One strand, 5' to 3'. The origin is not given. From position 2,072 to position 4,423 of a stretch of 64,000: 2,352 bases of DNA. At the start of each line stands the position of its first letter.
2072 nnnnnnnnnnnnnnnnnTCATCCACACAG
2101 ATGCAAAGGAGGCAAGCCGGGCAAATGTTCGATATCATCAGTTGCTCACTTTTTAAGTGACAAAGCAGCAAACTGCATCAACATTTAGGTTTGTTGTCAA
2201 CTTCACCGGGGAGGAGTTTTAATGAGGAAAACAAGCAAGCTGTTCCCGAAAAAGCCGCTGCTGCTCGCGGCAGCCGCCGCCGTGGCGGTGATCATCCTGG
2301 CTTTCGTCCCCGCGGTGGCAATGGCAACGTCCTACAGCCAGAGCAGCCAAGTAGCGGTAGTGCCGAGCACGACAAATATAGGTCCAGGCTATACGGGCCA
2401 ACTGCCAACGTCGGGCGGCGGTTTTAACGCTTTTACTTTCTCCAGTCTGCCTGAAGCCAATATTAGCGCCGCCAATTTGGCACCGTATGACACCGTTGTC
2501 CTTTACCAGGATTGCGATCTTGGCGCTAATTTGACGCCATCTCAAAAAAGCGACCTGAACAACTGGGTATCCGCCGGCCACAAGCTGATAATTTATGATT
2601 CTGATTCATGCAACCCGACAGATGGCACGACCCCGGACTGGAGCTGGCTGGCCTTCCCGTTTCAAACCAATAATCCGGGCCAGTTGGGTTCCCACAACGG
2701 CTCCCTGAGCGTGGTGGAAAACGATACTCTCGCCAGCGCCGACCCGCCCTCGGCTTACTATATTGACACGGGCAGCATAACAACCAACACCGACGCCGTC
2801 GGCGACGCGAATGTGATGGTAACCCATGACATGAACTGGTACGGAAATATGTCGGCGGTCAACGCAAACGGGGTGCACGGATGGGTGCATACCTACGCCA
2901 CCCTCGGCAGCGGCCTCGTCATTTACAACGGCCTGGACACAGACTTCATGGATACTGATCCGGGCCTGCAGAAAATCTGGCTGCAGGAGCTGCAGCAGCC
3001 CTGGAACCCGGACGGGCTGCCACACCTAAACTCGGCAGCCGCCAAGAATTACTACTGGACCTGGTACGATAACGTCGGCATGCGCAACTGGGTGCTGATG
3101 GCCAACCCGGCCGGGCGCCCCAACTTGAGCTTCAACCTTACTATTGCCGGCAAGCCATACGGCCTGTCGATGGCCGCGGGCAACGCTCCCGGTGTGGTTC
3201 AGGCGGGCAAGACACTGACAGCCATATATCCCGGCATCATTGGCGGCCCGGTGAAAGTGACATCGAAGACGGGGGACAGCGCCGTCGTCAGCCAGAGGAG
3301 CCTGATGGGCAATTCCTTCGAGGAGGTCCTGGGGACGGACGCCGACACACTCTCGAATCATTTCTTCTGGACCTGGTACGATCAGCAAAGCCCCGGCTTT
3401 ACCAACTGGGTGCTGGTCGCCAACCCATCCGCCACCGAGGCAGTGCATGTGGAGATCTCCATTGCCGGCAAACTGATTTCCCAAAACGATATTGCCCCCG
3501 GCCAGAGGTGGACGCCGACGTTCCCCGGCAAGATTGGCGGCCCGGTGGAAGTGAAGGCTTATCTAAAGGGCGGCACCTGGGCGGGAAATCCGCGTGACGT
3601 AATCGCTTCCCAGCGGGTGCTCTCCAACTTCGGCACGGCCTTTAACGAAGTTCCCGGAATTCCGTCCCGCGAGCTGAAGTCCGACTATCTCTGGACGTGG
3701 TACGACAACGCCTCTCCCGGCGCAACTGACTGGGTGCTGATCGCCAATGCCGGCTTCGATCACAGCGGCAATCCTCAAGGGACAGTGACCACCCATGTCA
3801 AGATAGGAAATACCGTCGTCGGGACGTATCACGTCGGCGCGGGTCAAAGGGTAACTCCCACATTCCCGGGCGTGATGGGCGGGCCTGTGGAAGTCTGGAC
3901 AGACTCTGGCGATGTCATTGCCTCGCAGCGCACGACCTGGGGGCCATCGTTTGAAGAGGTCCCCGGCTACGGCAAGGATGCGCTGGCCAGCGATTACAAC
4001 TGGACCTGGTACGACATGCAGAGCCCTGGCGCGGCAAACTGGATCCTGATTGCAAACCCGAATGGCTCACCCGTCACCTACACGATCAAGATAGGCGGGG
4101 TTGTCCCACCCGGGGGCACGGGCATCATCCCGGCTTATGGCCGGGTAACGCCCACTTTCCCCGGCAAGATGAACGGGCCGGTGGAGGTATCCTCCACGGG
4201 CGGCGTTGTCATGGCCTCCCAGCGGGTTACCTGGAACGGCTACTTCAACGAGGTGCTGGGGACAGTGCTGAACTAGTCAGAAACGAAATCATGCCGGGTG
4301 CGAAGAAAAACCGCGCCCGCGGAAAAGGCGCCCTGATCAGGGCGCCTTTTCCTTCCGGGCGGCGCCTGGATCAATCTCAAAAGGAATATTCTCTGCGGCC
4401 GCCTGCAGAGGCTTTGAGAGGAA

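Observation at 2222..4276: Novel ~100-aa secreted repeat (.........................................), first paralog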

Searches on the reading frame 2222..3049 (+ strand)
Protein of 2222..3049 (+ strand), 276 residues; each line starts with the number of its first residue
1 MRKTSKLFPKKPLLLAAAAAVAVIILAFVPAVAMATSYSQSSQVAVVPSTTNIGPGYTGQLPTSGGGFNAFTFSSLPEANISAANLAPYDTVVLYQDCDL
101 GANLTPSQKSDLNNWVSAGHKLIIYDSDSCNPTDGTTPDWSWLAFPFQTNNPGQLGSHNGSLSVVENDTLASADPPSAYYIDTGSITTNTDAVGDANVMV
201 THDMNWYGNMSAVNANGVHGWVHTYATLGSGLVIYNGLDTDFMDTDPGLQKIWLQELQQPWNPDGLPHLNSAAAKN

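Call 35: search_protein_families(library=pfam, proteins=[window:2222-3049:+], max_evalue=0.01)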
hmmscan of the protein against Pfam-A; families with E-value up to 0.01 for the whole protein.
window:2222-3049:+ (276 aa): 0 families

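Call 50: search_solved_structures(query=window:2321-3049:+, max_evalue=1)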
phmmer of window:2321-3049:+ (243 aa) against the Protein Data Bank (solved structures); distinct sequences matched with E-value up to 1: 5.
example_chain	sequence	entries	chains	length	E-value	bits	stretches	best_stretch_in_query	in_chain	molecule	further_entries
7suk_NI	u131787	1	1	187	0.25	14.4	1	121-213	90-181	Ribosomal RNA-processing protein 7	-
1e79_H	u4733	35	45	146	0.39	13.8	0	112-171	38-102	ATP SYNTHASE DELTA CHAIN | BOVINE MITOCHONDRIAL F1-ATPASE | ATP SYNTHASE SUBUNIT DELTA, MITOCHONDRIAL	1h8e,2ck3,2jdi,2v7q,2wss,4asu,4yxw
4m5d_B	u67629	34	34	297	0.43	13.6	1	121-214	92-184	Ribosomal RNA-processing protein 7 | Rrp7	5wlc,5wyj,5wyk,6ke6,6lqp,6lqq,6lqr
2w6h_H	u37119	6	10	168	0.5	13.4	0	112-171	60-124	ATP SYNTHASE SUBUNIT DELTA, MITOCHONDRIAL | F1-ATPASE DELTA SUBUNIT | ATP synthase F(1) complex subunit delta, mitochondrial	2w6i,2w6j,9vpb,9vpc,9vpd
6tt7_H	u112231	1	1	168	0.86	12.6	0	112-171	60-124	ATP synthase F1 subunit delta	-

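Call 74: search_protein_families(library=ncbifam, proteins=[window:2327-3049:+], max_evalue=0.01)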
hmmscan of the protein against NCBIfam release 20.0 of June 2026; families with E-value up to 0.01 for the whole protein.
window:2327-3049:+ (241 aa): 0 families

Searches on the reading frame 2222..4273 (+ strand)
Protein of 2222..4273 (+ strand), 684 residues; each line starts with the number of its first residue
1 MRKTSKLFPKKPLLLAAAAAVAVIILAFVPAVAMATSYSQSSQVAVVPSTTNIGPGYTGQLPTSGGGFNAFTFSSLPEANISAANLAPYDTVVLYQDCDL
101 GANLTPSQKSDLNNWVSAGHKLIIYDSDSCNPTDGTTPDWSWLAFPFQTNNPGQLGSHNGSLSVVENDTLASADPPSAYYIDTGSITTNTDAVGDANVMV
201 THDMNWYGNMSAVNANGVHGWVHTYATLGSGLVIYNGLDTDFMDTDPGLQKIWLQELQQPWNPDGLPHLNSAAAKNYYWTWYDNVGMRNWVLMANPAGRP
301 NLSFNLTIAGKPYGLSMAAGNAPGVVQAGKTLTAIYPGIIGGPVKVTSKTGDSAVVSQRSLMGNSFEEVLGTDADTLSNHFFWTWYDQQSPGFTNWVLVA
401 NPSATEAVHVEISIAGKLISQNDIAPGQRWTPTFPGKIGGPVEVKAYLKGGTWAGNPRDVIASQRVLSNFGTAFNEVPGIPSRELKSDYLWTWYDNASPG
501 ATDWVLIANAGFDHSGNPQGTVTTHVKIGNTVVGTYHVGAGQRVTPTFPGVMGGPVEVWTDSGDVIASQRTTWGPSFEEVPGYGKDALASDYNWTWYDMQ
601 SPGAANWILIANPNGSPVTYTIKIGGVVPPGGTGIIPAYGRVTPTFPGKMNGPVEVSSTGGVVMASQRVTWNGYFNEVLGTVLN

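Call 3: search_protein_families(library=pfam, proteins=[window:2222-4273:+], max_evalue=1)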
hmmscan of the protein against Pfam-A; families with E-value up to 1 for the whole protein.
window:2222-4273:+ (684 aa): 0 families

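Call 4: search_protein_families(library=ncbifam, proteins=[window:2222-4273:+], max_evalue=1)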
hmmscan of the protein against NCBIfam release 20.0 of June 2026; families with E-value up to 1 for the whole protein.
window:2222-4273:+ (684 aa): 0 families

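Call 10: find_homologous_proteins(query=window:2222-4273:+)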
Query window:2222-4273:+ (684 aa): 511 proteins with E <= 0.001 among 8000 candidates; the best 120 are listed.
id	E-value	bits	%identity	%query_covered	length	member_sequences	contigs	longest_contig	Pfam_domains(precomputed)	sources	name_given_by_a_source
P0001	0.0e+0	1578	100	100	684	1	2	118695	-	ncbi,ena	-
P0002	0.0e+0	1123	84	85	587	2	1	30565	-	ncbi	-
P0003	5.4e-176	605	67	60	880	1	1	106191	PF02012.27,PF15902.13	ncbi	ncbi:MAG: WD40/YVTN/BNR-like repeat-containing protein [Thermoleophilia bacterium]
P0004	7.9e-169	582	65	60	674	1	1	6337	PF02012.27,PF15902.13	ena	-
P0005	3.6e-167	576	65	60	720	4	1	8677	PF02012.27,PF15902.13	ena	-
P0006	6.6e-164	565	62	60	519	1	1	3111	-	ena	-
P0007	6.6e-158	546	62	60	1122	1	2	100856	PF01839.30,PF00404.25,PF13517.13,PF16317.12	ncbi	ncbi:MAG: FG-GAP repeat domain-containing protein [Thermoleophilia bacterium]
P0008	6.8e-149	516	60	60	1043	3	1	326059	-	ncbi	ncbi:MAG: hypothetical protein ACYC4D_01225 [Thermoleophilia bacterium]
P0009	3.5e-146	507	58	60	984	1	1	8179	PF02494.23,PF00332.25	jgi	-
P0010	2.4e-145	504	59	61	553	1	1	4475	-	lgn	-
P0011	1.1e-143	499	60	61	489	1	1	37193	PF26549.1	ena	-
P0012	2.1e-142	494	58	63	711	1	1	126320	PF13229.13,PF05048.20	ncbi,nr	ncbi:MAG: right-handed parallel beta-helix repeat-containing protein [Actinobacteria bacterium]|nr:r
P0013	2.9e-142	494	43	60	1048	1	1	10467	PF05708.19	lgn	-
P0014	5.3e-142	493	58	60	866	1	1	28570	PF04151.22,PF00656.28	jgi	-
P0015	1.7e-138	481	54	61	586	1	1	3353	-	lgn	-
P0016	3.0e-138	481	58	62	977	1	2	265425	PF09286.17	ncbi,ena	-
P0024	9.5e-130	453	54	60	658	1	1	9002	PF13442.12,PF00034.27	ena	-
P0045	5.0e-118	414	50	63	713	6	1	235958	PF01551.30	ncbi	ncbi:MAG: M23 family metallopeptidase [Thermoleophilia bacterium]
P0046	2.0e-117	412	52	60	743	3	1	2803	PF08486.16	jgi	jgi:hypothetical protein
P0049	4.6e-116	407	55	59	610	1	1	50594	PF18986.6,PF24156.3,PF01464.26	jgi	-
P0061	7.4e-113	397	51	59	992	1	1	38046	PF00082.28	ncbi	ncbi:MAG: S8 family serine peptidase [Thermoleophilia bacterium]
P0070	2.3e-110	388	52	60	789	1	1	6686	PF18986.6,PF13088.13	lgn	-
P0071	2.7e-110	388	51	62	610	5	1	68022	PF01464.26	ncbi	ncbi:MAG: transglycosylase SLT domain-containing protein [Thermoleophilia bacterium]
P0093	1.3e-106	376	48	61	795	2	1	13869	PF05257.23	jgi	-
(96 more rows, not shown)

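Call 34: search_protein_families(library=pfam, proteins=[P0045, P0071, P0093, P0046, P0061, P0024, P0012, P0013, P0014, P0016], max_evalue=0.00001)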
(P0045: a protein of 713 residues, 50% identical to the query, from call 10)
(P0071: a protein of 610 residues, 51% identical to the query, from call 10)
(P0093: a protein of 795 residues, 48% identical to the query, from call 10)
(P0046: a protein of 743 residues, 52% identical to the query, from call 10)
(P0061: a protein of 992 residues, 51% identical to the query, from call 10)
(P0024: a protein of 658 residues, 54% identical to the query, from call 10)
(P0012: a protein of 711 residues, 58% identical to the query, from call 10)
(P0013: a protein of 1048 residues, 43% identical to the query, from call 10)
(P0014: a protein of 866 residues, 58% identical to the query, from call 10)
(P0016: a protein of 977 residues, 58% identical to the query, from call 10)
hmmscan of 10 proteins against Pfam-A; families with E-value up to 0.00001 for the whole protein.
P0045 (713 aa): 1 family
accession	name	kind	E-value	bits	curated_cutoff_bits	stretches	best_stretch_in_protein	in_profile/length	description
PF01551.29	Peptidase_M23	-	1.5e-21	76.8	28.7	1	136-227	2-89/96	Peptidase family M23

P0071 (610 aa): 1 family
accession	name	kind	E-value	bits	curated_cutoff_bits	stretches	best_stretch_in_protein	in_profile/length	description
PF01464.25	SLT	-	1.8e-06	27.9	21.3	1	55-164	6-96/117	Transglycosylase SLT domain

P0093 (795 aa): 1 family
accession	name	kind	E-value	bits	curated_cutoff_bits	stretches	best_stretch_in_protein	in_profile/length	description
PF05257.22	CHAP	-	4.1e-18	66.1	26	1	30-121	3-81/81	CHAP domain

P0046 (743 aa): 1 family
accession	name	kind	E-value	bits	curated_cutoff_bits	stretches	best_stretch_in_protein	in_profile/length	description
PF08486.15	SpoIID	-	5.7e-11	43.3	23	1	549-645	4-97/97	Stage II sporulation protein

P0061 (992 aa): 1 family
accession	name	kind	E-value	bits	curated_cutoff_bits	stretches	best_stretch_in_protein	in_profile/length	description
PF00082.27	Peptidase_S8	-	2.2e-24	86.7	21.8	1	217-581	2-288/288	Subtilase family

P0024 (658 aa): 2 families
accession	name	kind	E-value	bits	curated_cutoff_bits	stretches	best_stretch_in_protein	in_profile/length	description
PF00034.26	Cytochrom_C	-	5.1e-08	34.6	21.3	1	52-149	1-90/90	Cytochrome c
PF13442.11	Cytochrome_CBB3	-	5.6e-06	27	27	0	51-145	2-68/68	Cytochrome C oxidase, cbb3-type, subunit III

P0012 (711 aa): 2 families
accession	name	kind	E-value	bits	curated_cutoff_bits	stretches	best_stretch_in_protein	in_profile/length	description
PF13229.12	Beta_helix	-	1.9e-08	34.5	25.9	1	88-219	2-138/158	Right handed beta helix region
PF05048.19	NosD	-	4.9e-08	33.1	23.6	1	111-264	39-210/212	Periplasmic copper-binding protein (NosD)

P0013 (1048 aa): 1 family
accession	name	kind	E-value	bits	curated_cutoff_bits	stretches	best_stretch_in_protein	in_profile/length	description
PF05708.18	Peptidase_C92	-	6.5e-14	52.8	27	1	312-430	6-121/166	Permuted papain-like amidase enzyme, YaeF/YiiX, C92 family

P0014 (866 aa): 2 families
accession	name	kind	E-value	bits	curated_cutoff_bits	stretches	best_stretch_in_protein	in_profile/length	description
PF00656.27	Peptidase_C14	-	3.4e-20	73.2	21.4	1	186-433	2-224/233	Caspase domain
PF04151.21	PPC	-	7.3e-08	33.6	25.9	1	85-156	2-70/70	Bacterial pre-peptidase C-terminal domain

P0016 (977 aa): 1 family
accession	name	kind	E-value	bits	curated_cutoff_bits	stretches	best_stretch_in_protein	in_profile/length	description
PF09286.16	Pro-kuma_activ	-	7.7e-34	117.4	23.5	1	62-198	3-142/143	Pro-kumamolisin, activation domain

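Call 46: search_protein_families(library=pfam, proteins=[P0049, P0070], max_evalue=0.1)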
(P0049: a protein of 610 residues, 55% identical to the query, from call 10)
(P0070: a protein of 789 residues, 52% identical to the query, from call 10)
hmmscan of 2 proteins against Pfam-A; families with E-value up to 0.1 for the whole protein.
P0049 (610 aa): 3 families
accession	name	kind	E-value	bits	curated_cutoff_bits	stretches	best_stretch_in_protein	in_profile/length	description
PF01464.25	SLT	-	4.5e-07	29.9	21.3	1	61-164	6-96/117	Transglycosylase SLT domain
PF18986.5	DUF5719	-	3.8e-06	26.7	26.2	0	435-477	59-98/319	Family of unknown function (DUF5719)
PF13157.11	Enas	-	0.011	16.2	22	0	429-480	32-82/112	Endospore appendages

P0070 (789 aa): 5 families
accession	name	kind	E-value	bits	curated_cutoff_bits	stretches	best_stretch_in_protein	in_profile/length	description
PF13088.12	BNR_2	-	1e-13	51.8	31.4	2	91-223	135-258/277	BNR repeat-like domain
PF18986.5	DUF5719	-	1.1e-05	25.2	26.2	1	497-563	62-122/319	Family of unknown function (DUF5719)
PF02012.26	BNR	-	0.00026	20.9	27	0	265-275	2-12/12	BNR/Asp-box repeat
PF04616.20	Glyco_hydro_43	-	0.00039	20.3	32.2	1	127-219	11-113/288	Glycosyl hydrolases family 43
PF08530.16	PepX_C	-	0.017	15.5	22.5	1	76-152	125-194/217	X-Pro dipeptidyl-peptidase C-terminal non-catalytic domain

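Call 49: find_encoding_contigs(protein=P0001, flank=1000, max_places=3)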
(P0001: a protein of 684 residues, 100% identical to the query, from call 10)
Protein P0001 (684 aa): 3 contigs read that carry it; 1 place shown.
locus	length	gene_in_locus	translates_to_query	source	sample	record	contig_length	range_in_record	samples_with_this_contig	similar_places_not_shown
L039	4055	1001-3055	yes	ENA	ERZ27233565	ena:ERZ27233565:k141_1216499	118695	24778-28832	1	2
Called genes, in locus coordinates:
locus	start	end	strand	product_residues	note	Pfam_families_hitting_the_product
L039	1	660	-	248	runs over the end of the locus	PF20772:TACO1_YebC_N, PF01709:Transcrip_reg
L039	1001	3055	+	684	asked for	-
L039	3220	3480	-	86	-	PF18993:Rv0078B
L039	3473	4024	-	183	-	-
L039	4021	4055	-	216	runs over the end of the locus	PF01174:SNO, PF07685:GATase_3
